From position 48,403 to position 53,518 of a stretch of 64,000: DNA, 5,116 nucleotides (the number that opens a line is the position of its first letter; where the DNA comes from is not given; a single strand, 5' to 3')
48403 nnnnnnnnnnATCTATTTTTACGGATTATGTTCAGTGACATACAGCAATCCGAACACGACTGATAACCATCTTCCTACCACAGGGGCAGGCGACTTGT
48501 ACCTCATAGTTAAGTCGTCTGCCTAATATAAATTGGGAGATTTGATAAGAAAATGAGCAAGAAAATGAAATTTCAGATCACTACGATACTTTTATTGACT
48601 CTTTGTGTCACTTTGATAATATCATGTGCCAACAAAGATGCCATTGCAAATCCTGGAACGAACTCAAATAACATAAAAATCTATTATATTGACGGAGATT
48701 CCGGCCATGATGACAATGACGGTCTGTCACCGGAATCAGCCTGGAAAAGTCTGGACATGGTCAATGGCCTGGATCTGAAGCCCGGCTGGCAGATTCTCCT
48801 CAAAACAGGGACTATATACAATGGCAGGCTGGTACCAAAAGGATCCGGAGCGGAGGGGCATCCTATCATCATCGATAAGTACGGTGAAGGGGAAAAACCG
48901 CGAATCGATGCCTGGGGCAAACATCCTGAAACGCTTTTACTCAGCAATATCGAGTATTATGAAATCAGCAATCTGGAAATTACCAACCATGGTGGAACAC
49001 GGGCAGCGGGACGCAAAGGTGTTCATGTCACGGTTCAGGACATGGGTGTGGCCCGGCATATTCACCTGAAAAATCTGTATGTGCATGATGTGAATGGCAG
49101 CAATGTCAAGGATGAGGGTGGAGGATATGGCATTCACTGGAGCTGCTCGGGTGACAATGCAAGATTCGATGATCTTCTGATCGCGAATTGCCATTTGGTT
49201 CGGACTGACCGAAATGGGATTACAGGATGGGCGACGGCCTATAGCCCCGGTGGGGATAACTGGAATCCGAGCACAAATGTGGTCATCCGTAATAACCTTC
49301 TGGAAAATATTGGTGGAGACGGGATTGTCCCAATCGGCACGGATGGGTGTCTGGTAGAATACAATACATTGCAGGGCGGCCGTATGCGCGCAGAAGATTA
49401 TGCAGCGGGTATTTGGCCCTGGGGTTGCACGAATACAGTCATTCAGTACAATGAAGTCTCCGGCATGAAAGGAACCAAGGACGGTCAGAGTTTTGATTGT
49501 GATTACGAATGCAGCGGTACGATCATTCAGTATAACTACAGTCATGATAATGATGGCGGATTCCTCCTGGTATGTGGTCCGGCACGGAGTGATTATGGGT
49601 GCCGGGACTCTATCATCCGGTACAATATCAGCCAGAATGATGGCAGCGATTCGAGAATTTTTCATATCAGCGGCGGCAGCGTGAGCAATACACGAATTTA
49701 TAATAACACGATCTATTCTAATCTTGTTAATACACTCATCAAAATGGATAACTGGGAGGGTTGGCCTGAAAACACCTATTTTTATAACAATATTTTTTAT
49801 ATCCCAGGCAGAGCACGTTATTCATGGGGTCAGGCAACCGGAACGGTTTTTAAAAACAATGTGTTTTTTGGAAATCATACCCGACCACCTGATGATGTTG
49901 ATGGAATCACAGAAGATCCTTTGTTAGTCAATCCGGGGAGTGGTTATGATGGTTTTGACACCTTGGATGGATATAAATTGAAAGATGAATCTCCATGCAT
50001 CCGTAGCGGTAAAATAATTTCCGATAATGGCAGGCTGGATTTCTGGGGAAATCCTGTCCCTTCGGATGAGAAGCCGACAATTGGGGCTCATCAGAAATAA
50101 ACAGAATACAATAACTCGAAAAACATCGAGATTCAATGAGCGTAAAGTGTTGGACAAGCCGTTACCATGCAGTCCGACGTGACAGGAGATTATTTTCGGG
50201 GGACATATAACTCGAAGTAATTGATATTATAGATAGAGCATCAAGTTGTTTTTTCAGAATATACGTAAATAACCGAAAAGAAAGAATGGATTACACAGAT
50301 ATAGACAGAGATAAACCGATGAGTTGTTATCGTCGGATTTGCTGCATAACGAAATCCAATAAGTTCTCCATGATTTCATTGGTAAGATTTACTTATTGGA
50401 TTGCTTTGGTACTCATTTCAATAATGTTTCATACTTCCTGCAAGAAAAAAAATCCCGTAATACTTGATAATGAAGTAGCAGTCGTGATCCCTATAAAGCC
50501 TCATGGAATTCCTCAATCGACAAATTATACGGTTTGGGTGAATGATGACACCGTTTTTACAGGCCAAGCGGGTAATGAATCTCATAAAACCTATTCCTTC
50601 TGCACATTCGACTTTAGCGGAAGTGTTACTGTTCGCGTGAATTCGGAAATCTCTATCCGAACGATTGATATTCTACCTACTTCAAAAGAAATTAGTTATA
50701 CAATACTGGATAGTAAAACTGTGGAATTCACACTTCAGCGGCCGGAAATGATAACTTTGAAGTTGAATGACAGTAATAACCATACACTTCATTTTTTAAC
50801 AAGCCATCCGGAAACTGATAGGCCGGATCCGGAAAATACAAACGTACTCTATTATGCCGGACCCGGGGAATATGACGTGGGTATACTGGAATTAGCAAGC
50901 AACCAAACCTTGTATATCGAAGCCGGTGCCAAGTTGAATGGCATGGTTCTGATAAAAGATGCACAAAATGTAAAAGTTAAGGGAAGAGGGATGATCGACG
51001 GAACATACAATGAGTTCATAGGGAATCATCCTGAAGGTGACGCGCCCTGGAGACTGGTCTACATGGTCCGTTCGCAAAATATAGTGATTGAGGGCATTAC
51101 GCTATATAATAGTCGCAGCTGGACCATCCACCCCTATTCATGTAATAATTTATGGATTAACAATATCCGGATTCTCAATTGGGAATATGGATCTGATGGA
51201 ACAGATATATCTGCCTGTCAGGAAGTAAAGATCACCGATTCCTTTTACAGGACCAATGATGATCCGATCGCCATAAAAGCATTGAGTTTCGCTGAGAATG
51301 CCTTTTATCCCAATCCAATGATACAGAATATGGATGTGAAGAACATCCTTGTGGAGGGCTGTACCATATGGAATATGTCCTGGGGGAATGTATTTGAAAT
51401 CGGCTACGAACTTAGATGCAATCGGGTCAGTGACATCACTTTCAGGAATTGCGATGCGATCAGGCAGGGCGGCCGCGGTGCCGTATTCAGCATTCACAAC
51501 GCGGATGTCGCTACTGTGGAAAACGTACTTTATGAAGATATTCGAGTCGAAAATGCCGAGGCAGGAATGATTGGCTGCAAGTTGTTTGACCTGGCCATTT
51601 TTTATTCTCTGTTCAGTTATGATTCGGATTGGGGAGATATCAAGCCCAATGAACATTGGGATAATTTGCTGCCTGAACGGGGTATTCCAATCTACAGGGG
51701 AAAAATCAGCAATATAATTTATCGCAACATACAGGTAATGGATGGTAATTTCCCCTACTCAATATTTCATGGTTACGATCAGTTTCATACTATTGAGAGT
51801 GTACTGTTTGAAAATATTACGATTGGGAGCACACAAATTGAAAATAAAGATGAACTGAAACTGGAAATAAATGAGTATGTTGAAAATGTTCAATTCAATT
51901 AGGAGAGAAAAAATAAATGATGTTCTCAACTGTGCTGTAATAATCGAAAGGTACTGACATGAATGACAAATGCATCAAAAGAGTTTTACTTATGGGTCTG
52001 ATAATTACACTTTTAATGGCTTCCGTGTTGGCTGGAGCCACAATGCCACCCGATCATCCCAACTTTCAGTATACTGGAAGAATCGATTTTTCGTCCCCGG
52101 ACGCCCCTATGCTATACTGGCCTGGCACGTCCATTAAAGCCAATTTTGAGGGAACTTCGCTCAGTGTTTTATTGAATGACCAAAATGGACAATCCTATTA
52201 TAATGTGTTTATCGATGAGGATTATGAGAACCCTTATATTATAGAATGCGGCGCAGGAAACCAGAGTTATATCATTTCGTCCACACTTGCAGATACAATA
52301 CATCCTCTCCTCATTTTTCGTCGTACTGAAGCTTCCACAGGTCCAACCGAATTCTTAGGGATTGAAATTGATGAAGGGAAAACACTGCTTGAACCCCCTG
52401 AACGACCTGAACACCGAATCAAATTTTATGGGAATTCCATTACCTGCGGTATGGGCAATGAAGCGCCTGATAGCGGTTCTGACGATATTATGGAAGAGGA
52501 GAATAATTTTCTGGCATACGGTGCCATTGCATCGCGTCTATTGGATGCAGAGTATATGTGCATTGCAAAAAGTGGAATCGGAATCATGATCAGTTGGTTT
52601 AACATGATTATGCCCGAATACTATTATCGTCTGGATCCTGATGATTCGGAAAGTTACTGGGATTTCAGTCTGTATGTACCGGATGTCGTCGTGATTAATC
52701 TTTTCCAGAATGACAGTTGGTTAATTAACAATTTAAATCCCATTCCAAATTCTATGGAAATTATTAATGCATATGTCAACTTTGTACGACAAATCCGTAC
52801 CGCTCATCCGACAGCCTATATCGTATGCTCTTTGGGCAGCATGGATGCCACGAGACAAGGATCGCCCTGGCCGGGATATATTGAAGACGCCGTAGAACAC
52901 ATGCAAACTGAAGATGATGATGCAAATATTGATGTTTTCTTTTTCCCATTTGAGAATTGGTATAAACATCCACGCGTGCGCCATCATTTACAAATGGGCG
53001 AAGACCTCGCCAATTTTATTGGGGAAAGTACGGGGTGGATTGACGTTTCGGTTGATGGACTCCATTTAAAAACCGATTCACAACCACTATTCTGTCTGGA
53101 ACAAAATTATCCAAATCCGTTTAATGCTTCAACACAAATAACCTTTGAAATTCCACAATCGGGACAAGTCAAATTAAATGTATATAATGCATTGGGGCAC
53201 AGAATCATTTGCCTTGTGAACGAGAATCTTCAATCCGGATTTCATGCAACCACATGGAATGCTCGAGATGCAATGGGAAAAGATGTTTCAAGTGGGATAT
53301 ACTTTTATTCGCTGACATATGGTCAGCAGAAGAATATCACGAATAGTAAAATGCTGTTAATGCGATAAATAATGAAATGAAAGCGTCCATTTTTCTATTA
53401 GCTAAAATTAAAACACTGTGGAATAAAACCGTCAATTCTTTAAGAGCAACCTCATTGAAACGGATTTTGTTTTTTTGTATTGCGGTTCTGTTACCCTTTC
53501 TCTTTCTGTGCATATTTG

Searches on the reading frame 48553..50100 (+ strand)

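Call 4: search_protein_families(library=pfam, proteins=[window:48553-50100:+], max_evalue=0.01)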
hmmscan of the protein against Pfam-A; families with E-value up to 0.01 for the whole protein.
window:48553-50100:+ (515 aa): 1 family
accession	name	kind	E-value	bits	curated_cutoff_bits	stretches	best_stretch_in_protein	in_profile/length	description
PF13229.12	Beta_helix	-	9.5e-08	32.3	25.9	1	237-415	5-158/158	Right handed beta helix region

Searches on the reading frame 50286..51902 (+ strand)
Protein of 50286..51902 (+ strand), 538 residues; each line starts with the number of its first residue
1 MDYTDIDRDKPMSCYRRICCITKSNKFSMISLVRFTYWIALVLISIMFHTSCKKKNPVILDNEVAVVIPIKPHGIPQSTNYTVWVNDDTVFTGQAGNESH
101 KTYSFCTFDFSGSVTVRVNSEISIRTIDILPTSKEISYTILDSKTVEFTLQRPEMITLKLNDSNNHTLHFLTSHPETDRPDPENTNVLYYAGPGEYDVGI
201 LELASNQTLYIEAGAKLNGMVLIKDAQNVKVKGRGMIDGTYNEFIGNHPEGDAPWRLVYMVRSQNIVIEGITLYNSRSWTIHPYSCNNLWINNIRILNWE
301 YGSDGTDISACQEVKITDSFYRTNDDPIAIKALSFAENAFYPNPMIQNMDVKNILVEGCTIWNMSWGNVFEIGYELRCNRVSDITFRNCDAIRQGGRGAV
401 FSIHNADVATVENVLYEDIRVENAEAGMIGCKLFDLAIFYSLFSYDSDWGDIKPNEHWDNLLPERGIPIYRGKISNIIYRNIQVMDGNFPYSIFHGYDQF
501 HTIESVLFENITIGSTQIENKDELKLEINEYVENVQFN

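Call 54: search_protein_families(library=pfam, proteins=[window:50286-51902:+], max_evalue=0.0001)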
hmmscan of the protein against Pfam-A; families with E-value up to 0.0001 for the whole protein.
window:50286-51902:+ (538 aa): 1 family
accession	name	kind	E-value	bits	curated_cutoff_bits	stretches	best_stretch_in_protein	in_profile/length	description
PF00295.23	Glyco_hydro_28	-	6.4e-16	58.8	22.9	1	216-428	49-247/324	Glycosyl hydrolases family 28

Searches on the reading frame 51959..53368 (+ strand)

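Call 54: search_protein_families(library=pfam, proteins=[window:51959-53368:+], max_evalue=0.0001)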
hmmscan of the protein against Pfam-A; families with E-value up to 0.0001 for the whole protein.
window:51959-53368:+ (469 aa): 5 families
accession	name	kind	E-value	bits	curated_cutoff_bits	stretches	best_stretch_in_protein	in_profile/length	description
PF17996.7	CE2_N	-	9.9e-30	103.2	27.9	1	38-147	1-108/108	Carbohydrate esterase 2 N-terminal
PF18962.6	Por_Secre_tail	-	2.1e-06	28.4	27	1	384-460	2-70/75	Secretion system C-terminal sorting domain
PF13472.12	Lipase_GDSL_2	-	9.2e-06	26.7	32.9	1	156-321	1-141/178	GDSL-like Lipase/Acylhydrolase family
PF13585.12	CHU_C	-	1.9e-05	25.1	27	1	397-460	19-78/86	CHU_C Type IX secretion signal domain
PF13860.13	FlgD_ig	-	4.4e-05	23.8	27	1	392-455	10-76/79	FlgD Ig-like domain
